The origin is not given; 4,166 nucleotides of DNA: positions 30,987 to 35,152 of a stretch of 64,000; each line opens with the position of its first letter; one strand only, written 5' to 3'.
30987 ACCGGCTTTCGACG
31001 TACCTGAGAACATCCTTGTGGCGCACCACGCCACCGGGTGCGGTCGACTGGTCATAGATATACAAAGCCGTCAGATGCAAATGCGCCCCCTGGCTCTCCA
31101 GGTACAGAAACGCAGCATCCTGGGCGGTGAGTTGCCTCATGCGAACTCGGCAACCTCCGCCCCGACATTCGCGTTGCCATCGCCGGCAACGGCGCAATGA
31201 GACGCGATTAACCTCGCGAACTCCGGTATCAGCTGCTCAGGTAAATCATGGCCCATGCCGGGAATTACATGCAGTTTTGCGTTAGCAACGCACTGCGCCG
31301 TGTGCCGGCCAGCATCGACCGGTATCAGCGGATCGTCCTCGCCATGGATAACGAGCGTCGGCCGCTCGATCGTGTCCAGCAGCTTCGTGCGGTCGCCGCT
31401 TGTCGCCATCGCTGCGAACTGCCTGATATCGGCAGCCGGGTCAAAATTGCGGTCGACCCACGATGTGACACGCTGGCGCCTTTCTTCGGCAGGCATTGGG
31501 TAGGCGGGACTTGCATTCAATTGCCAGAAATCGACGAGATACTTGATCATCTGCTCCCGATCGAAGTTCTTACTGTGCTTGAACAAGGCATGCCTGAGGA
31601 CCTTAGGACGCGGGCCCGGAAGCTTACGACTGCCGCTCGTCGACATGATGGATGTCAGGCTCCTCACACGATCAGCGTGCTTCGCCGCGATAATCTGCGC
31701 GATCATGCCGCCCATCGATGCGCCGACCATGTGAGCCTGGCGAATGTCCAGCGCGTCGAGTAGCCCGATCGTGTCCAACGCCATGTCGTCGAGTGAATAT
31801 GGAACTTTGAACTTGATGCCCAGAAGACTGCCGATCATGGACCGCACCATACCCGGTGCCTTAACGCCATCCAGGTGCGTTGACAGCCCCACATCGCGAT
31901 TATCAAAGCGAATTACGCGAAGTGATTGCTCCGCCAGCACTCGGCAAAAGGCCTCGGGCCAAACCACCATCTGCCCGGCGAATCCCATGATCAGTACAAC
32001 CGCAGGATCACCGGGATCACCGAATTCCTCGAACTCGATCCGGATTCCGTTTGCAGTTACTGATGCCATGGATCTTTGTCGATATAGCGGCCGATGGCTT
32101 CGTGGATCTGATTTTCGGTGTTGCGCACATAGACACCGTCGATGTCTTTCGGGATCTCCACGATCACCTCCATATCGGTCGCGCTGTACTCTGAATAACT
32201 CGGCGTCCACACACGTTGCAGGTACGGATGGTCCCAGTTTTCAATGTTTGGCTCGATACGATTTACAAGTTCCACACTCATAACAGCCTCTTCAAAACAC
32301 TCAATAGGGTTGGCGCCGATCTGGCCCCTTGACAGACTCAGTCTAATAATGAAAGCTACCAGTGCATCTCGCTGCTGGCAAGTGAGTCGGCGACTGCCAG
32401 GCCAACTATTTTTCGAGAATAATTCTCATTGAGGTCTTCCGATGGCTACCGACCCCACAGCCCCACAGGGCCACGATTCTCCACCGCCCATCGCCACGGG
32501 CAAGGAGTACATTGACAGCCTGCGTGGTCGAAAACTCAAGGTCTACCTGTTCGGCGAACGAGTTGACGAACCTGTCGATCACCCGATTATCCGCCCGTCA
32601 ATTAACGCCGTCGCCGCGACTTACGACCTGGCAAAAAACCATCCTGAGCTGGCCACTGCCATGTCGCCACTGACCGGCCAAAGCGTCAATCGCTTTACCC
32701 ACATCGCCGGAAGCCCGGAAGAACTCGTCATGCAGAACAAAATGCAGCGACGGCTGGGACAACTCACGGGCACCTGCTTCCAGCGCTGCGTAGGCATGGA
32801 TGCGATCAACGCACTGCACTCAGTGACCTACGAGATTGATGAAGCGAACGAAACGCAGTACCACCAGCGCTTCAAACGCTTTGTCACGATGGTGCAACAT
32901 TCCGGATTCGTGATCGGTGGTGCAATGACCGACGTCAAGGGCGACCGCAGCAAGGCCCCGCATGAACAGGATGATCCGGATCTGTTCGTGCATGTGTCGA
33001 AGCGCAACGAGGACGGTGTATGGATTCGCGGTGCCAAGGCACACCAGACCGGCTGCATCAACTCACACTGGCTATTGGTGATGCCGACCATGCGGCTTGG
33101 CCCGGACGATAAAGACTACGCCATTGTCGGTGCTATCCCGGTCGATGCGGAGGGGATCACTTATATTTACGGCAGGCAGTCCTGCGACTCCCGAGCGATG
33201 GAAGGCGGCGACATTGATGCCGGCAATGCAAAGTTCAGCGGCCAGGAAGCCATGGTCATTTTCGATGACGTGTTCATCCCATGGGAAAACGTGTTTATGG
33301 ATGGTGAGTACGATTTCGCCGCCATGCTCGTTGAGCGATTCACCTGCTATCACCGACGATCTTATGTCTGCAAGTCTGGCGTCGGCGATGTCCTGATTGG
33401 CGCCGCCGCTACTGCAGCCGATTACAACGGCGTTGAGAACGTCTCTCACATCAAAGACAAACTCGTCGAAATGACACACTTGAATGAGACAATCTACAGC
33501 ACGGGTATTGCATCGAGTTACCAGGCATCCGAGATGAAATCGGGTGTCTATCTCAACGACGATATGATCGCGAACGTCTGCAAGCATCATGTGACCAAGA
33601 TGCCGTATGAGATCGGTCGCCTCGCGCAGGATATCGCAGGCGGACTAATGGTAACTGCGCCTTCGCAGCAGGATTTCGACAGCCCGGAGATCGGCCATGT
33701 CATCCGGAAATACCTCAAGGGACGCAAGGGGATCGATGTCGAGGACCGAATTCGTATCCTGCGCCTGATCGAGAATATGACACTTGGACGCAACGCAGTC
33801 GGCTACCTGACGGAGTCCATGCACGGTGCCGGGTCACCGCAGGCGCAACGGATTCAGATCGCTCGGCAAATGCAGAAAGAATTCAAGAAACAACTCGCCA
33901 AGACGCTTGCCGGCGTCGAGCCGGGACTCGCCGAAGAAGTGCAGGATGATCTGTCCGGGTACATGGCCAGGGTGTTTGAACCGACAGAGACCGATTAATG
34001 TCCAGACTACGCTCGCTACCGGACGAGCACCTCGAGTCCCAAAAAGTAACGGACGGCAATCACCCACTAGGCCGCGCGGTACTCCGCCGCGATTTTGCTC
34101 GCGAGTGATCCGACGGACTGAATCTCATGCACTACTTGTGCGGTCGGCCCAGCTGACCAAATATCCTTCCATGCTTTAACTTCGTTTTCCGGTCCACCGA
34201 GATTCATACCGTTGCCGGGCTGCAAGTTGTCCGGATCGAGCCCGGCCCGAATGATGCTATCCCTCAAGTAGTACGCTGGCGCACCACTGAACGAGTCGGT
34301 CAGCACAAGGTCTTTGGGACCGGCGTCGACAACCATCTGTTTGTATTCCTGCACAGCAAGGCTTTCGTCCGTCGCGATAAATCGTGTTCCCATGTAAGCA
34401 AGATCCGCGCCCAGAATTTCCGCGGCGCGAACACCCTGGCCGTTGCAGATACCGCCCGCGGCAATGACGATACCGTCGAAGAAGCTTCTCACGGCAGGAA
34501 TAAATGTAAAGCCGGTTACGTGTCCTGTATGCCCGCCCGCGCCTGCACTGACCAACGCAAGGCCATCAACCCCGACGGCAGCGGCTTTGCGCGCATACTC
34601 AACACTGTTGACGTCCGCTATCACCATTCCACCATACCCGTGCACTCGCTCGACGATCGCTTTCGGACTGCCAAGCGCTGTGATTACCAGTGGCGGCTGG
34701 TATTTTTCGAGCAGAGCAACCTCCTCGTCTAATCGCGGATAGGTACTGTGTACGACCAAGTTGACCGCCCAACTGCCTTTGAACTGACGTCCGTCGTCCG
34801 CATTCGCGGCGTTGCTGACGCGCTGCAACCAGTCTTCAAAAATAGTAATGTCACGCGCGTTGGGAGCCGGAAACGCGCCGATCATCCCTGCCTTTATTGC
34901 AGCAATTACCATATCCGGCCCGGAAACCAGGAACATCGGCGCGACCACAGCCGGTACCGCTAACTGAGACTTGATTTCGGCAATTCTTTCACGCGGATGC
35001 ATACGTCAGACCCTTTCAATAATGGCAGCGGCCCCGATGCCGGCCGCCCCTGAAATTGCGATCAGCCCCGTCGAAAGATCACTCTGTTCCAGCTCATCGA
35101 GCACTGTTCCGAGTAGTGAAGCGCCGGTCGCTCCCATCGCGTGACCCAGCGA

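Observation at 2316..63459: One 17-bp operator-like motif (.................) precedes essentially every transcription unit across ~56 kb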

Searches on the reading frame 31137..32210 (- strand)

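Call 8: search_protein_families(library=pfam, proteins=[window:31137-32210:-])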
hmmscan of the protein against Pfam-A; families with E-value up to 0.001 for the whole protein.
window:31137-32210:- (357 aa): 4 families
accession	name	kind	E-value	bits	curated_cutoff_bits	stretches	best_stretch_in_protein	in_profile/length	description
PF00561.26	Abhydrolase_1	-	1e-24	88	25.8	1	69-323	1-240/245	alpha/beta hydrolase fold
PF12697.13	Abhydrolase_6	-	3.8e-13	51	26.3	1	82-325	12-208/217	Alpha/beta hydrolase family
PF12146.15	Hydrolase_4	-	1.5e-12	47.7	27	1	70-323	6-234/239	Serine aminopeptidase, S33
PF20408.4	Abhydrolase_11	-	0.00045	20.4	27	0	274-324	119-168/193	Alpha/beta hydrolase domain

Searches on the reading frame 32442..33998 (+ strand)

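Call 8: search_protein_families(library=pfam, proteins=[window:32442-33998:+])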
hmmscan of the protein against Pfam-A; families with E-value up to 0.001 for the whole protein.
window:32442-33998:+ (518 aa): 2 families
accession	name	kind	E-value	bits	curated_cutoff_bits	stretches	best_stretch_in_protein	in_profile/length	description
PF11794.13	HpaB_N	-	2.9e-97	325.9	35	1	19-286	1-270/270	4-hydroxyphenylacetate 3-hydroxylase N terminal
PF03241.18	HpaB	-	3.8e-71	238.9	25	1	294-491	2-202/202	4-hydroxyphenylacetate 3-hydroxylase C terminal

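Call 55: search_protein_families(library=ncbifam, proteins=[window:32442-33998:+], max_evalue=1e-10)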
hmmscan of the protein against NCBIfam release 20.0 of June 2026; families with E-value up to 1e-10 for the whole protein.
window:32442-33998:+ (518 aa): 2 families
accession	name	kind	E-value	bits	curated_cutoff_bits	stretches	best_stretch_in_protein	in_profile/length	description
TIGR02309.1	HpaB-1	equivalog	6.4e-48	164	480.2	1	18-449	2-433/477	4-hydroxyphenylacetate 3-monooxygenase, oxygenase component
TIGR02310.1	HpaB-2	equivalog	3.7e-38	131.5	885.2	1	18-498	13-494/519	4-hydroxyphenylacetate 3-monooxygenase, oxygenase component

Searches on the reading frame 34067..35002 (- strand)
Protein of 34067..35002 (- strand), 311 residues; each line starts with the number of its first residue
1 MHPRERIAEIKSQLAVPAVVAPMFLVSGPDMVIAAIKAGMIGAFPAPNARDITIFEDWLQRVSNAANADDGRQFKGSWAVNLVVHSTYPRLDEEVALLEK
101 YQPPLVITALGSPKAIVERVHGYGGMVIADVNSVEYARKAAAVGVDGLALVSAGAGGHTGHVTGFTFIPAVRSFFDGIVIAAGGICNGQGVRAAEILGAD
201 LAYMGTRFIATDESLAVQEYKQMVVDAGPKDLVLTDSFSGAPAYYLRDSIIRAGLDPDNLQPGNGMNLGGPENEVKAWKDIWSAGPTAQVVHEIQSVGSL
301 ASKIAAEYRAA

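Call 8: search_protein_families(library=pfam, proteins=[window:34067-35002:-])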
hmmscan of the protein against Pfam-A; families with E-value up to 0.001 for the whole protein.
window:34067-35002:- (311 aa): 1 family
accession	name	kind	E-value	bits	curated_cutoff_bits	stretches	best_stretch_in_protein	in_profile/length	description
PF03060.21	NMO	-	3.9e-27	95.9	28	1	79-252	101-269/331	Nitronate monooxygenase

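Call 55: search_protein_families(library=ncbifam, proteins=[window:34067-35002:-], max_evalue=1e-10)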
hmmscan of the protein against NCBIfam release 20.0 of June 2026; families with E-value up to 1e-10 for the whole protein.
window:34067-35002:- (311 aa): 1 family
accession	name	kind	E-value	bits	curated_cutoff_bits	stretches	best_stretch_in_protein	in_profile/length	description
TIGR03151.1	enACPred_II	equivalog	2.9e-29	102.3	453.1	1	14-252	10-237/307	enoyl-[acyl-carrier-protein] reductase FabK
